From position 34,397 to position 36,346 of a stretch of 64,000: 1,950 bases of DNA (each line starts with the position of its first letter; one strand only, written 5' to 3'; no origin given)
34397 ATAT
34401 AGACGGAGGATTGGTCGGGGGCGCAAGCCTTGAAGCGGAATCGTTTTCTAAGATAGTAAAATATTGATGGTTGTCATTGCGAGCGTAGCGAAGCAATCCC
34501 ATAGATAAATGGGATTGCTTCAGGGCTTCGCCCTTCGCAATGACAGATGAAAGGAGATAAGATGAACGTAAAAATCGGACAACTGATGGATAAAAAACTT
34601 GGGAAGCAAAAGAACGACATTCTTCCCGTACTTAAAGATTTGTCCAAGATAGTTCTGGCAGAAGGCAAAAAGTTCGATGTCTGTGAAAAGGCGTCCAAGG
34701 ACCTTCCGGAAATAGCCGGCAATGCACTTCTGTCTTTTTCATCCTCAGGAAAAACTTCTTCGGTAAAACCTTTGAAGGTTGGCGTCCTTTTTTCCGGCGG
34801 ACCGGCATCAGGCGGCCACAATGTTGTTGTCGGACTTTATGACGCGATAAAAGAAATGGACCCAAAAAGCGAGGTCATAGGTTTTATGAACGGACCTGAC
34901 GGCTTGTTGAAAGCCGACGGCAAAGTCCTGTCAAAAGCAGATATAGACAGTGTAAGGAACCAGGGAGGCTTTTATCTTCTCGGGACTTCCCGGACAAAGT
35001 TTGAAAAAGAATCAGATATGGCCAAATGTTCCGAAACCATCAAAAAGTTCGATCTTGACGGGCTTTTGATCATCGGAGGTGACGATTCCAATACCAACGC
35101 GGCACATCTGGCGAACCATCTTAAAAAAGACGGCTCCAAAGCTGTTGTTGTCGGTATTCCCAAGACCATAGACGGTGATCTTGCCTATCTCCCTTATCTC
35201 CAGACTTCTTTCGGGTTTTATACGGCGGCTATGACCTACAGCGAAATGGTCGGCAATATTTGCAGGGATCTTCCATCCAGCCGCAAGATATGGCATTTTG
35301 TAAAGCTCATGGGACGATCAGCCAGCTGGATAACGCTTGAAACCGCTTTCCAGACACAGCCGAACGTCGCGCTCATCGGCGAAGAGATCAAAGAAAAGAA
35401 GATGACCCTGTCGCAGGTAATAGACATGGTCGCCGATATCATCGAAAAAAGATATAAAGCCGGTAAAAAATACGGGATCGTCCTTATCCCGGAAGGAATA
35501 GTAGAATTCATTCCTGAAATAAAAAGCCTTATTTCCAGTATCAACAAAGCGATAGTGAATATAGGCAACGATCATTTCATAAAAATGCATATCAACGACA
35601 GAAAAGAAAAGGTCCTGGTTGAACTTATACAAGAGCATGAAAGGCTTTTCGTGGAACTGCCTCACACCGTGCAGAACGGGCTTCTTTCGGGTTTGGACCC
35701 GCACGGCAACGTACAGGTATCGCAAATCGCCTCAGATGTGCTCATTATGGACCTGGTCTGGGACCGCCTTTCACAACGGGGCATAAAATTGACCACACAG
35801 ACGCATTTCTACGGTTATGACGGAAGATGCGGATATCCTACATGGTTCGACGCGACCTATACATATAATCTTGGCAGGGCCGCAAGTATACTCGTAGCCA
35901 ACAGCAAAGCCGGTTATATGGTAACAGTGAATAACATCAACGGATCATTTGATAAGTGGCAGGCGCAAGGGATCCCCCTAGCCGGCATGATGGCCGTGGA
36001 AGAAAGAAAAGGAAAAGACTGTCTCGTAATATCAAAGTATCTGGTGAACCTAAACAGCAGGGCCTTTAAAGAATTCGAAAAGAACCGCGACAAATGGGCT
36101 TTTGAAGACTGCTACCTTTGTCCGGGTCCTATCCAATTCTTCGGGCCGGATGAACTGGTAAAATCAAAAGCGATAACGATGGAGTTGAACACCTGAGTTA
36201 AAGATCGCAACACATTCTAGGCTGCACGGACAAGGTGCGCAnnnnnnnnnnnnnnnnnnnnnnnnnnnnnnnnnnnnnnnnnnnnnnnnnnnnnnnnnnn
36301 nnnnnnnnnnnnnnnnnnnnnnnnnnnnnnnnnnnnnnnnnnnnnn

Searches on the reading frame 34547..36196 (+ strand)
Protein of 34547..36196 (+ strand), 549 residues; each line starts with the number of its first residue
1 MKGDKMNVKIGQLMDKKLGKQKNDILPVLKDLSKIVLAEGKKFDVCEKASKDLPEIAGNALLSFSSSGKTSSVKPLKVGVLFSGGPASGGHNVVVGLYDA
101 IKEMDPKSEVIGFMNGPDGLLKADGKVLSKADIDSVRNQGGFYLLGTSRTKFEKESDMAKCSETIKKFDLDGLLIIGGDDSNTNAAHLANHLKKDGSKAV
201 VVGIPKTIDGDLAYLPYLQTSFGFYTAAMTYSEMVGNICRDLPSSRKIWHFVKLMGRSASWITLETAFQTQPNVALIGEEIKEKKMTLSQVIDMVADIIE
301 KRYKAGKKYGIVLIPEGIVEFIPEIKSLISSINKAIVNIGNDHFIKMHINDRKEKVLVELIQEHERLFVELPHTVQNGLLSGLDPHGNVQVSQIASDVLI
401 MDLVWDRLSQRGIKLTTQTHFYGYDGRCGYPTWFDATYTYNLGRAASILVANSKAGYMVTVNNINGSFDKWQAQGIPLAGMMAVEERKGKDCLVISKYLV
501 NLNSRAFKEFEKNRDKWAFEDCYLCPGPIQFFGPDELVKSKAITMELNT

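Call 14: search_protein_families(library=pfam, proteins=[window:34547-36196:+], max_evalue=0.001)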
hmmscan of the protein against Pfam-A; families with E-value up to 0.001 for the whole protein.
window:34547-36196:+ (549 aa): 1 family
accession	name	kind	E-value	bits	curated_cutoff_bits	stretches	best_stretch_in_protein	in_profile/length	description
PF00365.25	PFK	-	1.2e-41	143.4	30.9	1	77-446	1-273/277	Phosphofructokinase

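Call 31: search_protein_families(library=ncbifam, proteins=[window:34547-36196:+], max_evalue=0.00001)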
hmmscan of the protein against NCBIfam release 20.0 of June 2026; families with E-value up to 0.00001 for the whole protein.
window:34547-36196:+ (549 aa): 11 families
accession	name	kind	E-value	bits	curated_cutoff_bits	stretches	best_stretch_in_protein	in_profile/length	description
NF005482.0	PRK07085.1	subfamily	6e-196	652.3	446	1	16-548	10-546/558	diphosphate--fructose-6-phosphate 1-phosphotransferase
TIGR02477.1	PFKA_PPi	equivalog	3.5e-182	606.6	587.95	1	21-548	8-538/539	diphosphate--fructose-6-phosphate 1-phosphotransferase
NF041103.1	PFKA_PPi_Ttgales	equivalog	2e-56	191.8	550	2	78-324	1-244/407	diphosphate--fructose-6-phosphate 1-phosphotransferase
NF002872.1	PRK03202.1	subfamily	8.5e-42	143.3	253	1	77-463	2-292/323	ATP-dependent 6-phosphofructokinase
TIGR02483.1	PFK_mixed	subfamily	6.4e-37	127.3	430.55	1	77-320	1-228/325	phosphofructokinase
TIGR02482.1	PFKA_ATP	equivalog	2.1e-29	102.5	371.35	1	77-320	1-226/301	6-phosphofructokinase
NF005301.0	PRK06830.1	equivalog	9.9e-27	93.5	400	1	75-351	81-347/445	ATP-dependent 6-phosphofructokinase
NF010675.0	PRK14072.1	subfamily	6e-24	84.5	273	1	82-301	10-235/416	diphosphate--fructose-6-phosphate 1-phosphotransferase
NF005121.0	PRK06555.1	equivalog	7.3e-23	81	395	1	77-270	5-210/404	pyrophosphate--fructose-6-phosphate 1-phosphotransferase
TIGR02478.1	6PF1K_euk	equivalog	1.6e-19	69.6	708.4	1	70-313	384-616/744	6-phosphofructokinase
NF010674.0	PRK14071.1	equivalog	1.2e-18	67.2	544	1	77-319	6-240/360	ATP-dependent 6-phosphofructokinase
